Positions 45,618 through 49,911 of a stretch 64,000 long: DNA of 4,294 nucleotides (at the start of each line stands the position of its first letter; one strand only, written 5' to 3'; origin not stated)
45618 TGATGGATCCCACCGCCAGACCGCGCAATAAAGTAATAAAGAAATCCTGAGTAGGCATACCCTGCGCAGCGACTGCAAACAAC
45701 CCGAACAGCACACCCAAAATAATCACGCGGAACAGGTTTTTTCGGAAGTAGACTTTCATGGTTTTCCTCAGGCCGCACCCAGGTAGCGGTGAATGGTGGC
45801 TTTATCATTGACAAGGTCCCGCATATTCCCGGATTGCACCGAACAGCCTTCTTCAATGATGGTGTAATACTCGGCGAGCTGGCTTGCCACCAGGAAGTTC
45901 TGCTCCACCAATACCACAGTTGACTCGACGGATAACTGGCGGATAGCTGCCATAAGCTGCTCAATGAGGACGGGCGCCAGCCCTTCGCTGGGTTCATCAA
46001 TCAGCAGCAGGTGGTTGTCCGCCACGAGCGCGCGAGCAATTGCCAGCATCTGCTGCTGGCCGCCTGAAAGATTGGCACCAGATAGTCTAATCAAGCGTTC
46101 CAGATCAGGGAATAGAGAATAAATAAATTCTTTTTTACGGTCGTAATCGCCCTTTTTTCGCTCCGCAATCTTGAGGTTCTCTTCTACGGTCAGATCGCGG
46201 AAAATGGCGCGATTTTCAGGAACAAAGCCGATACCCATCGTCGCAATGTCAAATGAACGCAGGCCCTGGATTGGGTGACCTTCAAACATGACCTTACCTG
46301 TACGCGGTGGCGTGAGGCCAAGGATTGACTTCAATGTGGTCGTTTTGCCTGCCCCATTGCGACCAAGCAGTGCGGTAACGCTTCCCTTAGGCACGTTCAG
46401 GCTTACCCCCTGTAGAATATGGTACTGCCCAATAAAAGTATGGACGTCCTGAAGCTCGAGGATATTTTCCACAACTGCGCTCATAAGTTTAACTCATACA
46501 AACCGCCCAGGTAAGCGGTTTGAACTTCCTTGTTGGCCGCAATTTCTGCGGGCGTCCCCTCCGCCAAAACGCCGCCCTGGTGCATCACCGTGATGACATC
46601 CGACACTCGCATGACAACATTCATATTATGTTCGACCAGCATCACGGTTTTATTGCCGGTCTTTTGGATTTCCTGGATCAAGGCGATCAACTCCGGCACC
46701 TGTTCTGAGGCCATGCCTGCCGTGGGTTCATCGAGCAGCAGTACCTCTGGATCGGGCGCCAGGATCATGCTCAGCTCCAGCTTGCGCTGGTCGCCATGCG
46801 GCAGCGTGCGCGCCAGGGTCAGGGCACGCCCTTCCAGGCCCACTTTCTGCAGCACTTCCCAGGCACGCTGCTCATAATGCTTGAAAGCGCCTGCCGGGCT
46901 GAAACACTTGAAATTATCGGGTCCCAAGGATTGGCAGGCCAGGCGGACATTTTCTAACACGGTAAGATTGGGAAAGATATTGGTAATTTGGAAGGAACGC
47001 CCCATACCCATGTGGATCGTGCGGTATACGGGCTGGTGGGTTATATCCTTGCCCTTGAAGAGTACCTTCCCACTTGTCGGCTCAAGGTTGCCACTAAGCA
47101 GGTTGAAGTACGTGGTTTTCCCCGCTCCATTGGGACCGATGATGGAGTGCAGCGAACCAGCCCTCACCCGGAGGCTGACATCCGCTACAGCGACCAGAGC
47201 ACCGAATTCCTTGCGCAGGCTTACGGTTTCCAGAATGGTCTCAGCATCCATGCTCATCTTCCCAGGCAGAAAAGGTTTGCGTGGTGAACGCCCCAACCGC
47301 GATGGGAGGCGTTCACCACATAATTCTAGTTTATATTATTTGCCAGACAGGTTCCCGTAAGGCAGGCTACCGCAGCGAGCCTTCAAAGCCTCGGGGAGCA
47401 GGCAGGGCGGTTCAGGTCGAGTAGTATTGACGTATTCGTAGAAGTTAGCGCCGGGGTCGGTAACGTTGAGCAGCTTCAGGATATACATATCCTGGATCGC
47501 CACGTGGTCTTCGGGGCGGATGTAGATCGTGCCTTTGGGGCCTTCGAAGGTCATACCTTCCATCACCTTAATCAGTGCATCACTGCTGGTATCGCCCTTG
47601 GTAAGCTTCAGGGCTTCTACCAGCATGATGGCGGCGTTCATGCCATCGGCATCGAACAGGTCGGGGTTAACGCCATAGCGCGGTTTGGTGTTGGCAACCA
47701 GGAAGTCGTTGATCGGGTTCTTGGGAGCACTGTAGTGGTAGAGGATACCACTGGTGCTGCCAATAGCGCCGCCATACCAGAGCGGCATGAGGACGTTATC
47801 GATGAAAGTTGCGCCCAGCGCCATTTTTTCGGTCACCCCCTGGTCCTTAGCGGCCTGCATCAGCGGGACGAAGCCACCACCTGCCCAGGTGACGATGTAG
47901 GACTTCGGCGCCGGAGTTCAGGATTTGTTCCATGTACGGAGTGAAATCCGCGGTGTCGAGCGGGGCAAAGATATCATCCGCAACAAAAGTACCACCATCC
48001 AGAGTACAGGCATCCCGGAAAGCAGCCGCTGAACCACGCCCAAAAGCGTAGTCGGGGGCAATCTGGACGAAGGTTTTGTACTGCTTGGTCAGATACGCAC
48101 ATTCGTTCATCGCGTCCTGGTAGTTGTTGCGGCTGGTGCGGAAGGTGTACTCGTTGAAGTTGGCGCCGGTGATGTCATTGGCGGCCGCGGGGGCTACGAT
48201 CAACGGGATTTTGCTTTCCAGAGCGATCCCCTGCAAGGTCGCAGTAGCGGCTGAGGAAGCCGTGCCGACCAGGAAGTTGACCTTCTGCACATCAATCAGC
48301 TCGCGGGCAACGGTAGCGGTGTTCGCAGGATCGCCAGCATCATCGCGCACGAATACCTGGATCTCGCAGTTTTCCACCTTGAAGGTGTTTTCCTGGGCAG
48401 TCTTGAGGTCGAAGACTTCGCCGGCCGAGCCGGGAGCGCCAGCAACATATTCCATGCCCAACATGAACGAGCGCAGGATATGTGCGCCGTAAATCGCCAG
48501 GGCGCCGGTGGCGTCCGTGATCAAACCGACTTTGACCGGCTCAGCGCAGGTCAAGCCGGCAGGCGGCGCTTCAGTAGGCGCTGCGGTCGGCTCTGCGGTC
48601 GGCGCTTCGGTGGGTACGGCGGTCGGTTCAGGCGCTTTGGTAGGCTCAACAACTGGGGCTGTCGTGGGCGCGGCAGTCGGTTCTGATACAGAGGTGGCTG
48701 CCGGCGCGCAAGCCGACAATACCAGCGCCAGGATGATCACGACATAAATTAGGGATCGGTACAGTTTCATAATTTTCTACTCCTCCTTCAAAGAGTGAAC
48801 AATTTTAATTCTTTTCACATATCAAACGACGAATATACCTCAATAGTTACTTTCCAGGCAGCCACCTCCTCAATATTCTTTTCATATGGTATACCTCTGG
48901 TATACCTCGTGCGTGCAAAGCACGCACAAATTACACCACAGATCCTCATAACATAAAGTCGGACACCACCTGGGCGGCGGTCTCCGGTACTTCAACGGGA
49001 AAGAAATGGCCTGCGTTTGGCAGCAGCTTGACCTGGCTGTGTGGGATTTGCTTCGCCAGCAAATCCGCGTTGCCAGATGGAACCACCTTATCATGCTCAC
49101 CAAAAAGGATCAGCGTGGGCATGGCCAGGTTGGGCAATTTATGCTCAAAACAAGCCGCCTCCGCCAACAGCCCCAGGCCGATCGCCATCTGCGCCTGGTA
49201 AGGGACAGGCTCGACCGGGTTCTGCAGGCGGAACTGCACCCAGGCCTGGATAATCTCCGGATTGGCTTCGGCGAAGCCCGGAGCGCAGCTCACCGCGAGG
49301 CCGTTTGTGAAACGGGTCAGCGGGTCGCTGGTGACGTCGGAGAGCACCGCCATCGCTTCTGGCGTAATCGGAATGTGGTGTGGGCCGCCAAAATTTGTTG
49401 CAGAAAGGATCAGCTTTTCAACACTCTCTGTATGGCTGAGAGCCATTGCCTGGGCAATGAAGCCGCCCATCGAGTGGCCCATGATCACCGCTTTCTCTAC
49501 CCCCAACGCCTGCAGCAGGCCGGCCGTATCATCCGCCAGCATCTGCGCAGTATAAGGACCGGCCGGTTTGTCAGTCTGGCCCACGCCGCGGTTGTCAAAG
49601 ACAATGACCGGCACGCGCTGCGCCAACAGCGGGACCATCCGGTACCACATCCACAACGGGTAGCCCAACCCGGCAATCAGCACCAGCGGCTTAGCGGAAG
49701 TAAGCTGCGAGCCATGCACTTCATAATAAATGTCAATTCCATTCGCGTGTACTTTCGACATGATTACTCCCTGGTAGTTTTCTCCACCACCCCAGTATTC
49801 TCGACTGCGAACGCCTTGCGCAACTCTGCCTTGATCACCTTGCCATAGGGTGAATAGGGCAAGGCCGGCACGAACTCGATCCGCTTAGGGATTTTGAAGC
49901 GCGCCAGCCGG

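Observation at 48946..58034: Regulator-linked acyl-CoA cluster whose enzyme families echo Ole/beta-lactone-type biosynthesis but fit no described pathway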

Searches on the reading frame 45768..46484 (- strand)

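Call 4: search_protein_families(library=pfam, proteins=[window:45768-46484:-])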
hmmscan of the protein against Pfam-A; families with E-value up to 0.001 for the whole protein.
window:45768-46484:- (238 aa): 4 families
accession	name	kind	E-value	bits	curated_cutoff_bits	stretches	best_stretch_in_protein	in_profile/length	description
PF00005.33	ABC_tran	-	5.5e-31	108.4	25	1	24-166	1-136/137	ABC transporter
PF13304.12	AAA_21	-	7.6e-09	36.5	27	1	120-185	221-287/304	AAA domain, putative AbiEii toxin, Type IV TA system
PF04310.18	MukB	-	0.00014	22.1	23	0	35-59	27-51/226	MukB N-terminal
PF02463.25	SMC_N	-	0.00019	21.4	40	1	34-191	24-193/220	RecF/RecN/SMC N terminal domain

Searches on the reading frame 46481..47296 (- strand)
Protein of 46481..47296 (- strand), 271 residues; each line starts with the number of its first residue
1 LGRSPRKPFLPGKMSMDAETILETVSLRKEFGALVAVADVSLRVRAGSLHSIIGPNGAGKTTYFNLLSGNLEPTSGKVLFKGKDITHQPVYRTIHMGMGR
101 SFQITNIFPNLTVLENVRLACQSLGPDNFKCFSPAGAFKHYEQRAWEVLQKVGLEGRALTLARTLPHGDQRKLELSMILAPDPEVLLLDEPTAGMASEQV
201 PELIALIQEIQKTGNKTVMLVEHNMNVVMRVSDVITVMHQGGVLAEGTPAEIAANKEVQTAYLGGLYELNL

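Call 4: search_protein_families(library=pfam, proteins=[window:46481-47296:-])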
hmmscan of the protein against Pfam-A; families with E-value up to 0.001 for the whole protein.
window:46481-47296:- (271 aa): 3 families
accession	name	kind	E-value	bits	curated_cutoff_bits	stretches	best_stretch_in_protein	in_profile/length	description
PF00005.33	ABC_tran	-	7.6e-30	104.7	25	1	38-193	2-137/137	ABC transporter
PF12399.14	BCA_ABC_TP_C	-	1.7e-09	37.5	25.5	1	243-265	2-24/27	Branched-chain amino acid ATP-binding cassette transporter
PF13304.12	AAA_21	-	2.7e-06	28.1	27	0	155-219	228-294/304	AAA domain, putative AbiEii toxin, Type IV TA system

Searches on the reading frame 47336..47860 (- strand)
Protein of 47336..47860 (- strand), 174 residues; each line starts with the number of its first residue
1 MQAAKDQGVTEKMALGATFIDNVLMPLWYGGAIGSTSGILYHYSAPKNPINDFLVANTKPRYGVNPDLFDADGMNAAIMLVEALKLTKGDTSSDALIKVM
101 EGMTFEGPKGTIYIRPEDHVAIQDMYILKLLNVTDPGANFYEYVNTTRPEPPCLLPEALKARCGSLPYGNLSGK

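Call 4: search_protein_families(library=pfam, proteins=[window:47336-47860:-])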
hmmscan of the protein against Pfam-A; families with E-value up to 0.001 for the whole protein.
window:47336-47860:- (174 aa): 1 family
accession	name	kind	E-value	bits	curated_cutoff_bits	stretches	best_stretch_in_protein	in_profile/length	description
PF13458.12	Peripla_BP_6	-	4.3e-18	66.5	31.7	1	2-130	208-338/343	Periplasmic binding protein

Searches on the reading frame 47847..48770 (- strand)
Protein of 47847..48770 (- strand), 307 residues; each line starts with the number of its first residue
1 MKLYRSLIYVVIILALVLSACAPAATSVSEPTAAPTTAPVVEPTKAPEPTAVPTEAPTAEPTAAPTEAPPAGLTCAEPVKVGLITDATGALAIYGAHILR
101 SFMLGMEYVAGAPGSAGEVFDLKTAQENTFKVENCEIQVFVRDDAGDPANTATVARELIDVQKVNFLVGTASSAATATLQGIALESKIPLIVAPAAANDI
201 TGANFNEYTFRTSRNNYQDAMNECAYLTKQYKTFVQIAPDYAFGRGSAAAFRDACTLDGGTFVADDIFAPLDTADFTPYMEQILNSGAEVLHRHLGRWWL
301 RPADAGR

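Call 4: search_protein_families(library=pfam, proteins=[window:47847-48770:-])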
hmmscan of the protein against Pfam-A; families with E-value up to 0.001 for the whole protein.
window:47847-48770:- (307 aa): 4 families
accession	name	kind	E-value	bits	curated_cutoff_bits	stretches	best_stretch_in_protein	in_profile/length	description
PF13458.12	Peripla_BP_6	-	1.9e-39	136.7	31.7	1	78-291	1-194/343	Periplasmic binding protein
PF13433.12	Peripla_BP_5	-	4.8e-10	39.5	27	1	117-290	35-191/363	Periplasmic binding protein domain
PF01094.35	ANF_receptor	-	2.6e-06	27.2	25.4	1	134-268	22-156/353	Receptor family ligand binding region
PF04886.17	PT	-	4.5e-05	23.4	26.2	0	30-67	1-36/36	PT disordered repeat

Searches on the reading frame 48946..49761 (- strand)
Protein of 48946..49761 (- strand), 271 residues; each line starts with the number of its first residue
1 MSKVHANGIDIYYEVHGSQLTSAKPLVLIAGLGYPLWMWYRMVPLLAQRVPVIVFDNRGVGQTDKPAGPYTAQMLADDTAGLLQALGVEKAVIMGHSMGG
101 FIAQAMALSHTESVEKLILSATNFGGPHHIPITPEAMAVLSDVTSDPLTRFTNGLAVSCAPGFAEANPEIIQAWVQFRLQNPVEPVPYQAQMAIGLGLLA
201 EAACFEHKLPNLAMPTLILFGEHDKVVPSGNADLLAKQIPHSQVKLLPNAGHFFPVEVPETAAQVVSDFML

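Call 3: search_protein_families(library=pfam, proteins=[window:48946-49761:-])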
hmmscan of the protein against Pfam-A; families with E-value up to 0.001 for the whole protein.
window:48946-49761:- (271 aa): 9 families
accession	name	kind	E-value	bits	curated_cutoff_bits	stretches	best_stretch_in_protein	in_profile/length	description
PF00561.26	Abhydrolase_1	-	3.2e-35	122.4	25.8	1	24-255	1-241/245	alpha/beta hydrolase fold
PF12697.13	Abhydrolase_6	-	4.8e-24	86.7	26.3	1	26-263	1-215/217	Alpha/beta hydrolase family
PF12146.15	Hydrolase_4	-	8.7e-21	74.8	27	1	47-252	29-232/239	Serine aminopeptidase, S33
PF03959.19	FSH1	-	3.6e-05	24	21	1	93-258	105-205/211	Serine hydrolase (FSH1)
PF07819.20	PGAP1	-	8.6e-05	22.8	24.3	1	89-132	91-133/233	PGAP1-like alpha/beta domain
PF20408.4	Abhydrolase_11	-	9.9e-05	22.6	27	0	64-135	49-116/193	Alpha/beta hydrolase domain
PF12695.13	Abhydrolase_5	-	0.00014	22.1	27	0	86-122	54-89/164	Alpha/beta hydrolase family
PF01738.24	DLH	-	0.00024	21.2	21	0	208-260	138-194/217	Dienelactone hydrolase family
PF10230.15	LIDHydrolase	-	0.00043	20.5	27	0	89-118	84-114/262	Lipid-droplet associated hydrolase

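Call 5: search_protein_families(library=ncbifam, proteins=[window:48946-49761:-], max_evalue=0.00001)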
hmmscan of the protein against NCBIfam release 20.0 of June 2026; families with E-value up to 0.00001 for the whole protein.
window:48946-49761:- (271 aa): 32 families (the best 25 are shown)
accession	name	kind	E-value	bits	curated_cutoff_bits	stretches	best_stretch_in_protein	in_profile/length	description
TIGR02427.1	protocat_pcaD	equivalog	4.5e-39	134.3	255.85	1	11-270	2-250/251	3-oxoadipate enol-lactonase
NF051488.1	bifunc_PcaDC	exception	1.2e-37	129.9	390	1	13-270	4-250/375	bifunctional 3-oxoadipate enol-lactonase/4-carboxymuconolactone decarboxylase PcaDC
NF051487.1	bifunc_PcaCD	exception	4.2e-33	115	430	1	21-270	170-411/413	bifunctional 4-carboxymuconolactone decarboxylase/3-oxoadipate enol-lactonase PcaCD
TIGR03611.1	RutD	equivalog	5.7e-27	94.7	238.5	1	12-119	2-110/258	pyrimidine utilization protein D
NF011457.0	PRK14875.1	equivalog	3.6e-24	85.4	307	2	4-121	115-230/372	acetoin dehydrogenase dihydrolipoyllysine-residue acetyltransferase subunit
NF052610.1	macro_16_ester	equivalog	1.5e-23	83.5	420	1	4-127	6-132/281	alpha/beta fold macrolide esterase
TIGR02240.1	PHA_depoly_arom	equivalog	9.1e-22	77.7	250.6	1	22-270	24-263/276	poly(3-hydroxyalkanoate) depolymerase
NF053683.1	esterase_mleBRB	exception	6e-21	75.3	585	1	4-143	6-148/280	BRB family alpha/beta fold macrolide esterase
TIGR01738.1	bioH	equivalog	7e-21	75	206.95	1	24-269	5-244/245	pimeloyl-ACP methyl ester esterase BioH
NF045948.1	ProImpepThrmp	equivalog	2.2e-20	73.3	500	1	5-139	8-141/291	proline iminopeptidase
TIGR03695.1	menH_SHCHC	equivalog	5.1e-20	72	208.55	2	24-125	3-107/252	2-succinyl-6-hydroxy-2,4-cyclohexadiene-1-carboxylate synthase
NF041759.1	mac_hydro_EstT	equivalog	2.2e-19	69.7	450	1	4-127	5-131/278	macrolide hydrolase EstT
NF045632.1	hydroxlase_HsaD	equivalog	6.4e-19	68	400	1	15-270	26-288/290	4,5:9,10-diseco-3-hydroxy-5,9,17-trioxoandrosta-1(10),2-diene-4-oate hydrolase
TIGR01250.1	pro_imino_pep_2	subfamily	1.5e-18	67.4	167.65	2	4-122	7-129/288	proline iminopeptidase-family hydrolase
TIGR03056.1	bchO_mg_che_rel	equivalog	8.1e-18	64.4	172.55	1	22-110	27-116/278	alpha/beta fold hydrolase BchO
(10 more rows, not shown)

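Call 20: search_solved_structures(query=window:48946-49761:-, max_evalue=1e-10)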
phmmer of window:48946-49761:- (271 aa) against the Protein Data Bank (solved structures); distinct sequences matched with E-value up to 1e-10: 76 (the best 60 are shown).
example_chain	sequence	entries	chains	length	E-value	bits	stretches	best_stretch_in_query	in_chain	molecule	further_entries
6eb3_A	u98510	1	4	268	4.5e-39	137.9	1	5-270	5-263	Est1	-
8v16_C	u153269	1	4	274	4.8e-39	137.8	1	5-270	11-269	Esterase 1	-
5egn_A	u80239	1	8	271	4.4e-27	98.6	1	3-268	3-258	Esterase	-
4uhh_A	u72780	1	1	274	2.5e-25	92.8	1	22-269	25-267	ESTERASE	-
4uhc_A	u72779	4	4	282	2.8e-25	92.7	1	22-269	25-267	ESTERASE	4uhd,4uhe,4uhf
8pzg_A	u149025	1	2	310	1.4e-22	83.8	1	63-263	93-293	ORF17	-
2xua_A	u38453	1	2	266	1.8e-21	80.2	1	6-128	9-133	3-OXOADIPATE ENOL-LACTONASE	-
5ng7_A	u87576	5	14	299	2.6e-21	79.7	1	4-120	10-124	epoxide hydrolase | Alpha/beta epoxide hydrolase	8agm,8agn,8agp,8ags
3om8_A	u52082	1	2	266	1.3e-20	77.4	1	8-268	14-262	Probable hydrolase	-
7dq9_A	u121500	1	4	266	1.4e-19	74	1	24-270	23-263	Predicted hydrolases or acyltransferases (Alpha/beta hydrolase superfamily)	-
8hgu_A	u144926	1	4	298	1.9e-17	67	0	23-119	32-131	Alpha/beta hydrolase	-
9c2g_A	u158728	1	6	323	3e-17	66.3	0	8-105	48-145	Isobutylene epoxide hydrolase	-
4lxg_A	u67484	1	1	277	9.3e-17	64.8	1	16-262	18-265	MCP Hydrolase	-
6i8w_A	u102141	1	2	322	9.4e-17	64.7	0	4-119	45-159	Alpha/beta fold hydrolase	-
7ld8_A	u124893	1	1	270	1.2e-16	64.4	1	22-263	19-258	Putative non-heme bromoperoxidase BpoC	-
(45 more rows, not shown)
